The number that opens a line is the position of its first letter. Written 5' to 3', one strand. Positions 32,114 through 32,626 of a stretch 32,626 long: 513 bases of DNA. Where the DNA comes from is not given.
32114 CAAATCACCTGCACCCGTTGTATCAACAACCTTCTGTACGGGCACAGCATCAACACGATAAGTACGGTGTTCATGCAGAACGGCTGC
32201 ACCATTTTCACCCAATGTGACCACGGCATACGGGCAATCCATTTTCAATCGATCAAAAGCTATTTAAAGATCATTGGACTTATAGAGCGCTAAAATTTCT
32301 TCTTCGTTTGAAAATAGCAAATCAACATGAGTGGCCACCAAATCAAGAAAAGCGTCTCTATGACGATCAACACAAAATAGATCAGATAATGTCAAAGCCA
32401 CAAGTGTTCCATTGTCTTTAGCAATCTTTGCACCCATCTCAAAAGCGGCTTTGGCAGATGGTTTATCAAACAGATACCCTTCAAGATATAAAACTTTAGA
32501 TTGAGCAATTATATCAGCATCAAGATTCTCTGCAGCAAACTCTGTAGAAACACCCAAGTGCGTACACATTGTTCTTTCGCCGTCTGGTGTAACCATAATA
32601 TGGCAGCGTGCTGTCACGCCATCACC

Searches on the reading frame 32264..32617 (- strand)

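Call 58: search_protein_families(library=pfam, proteins=[window:32264-32617:-], max_evalue=0.01)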
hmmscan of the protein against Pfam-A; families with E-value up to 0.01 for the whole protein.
window:32264-32617:- (117 aa): 1 family
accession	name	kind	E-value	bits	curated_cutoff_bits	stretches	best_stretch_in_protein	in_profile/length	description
PF00294.29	PfkB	-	2e-13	50.8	25.8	1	2-115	90-201/302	pfkB family carbohydrate kinase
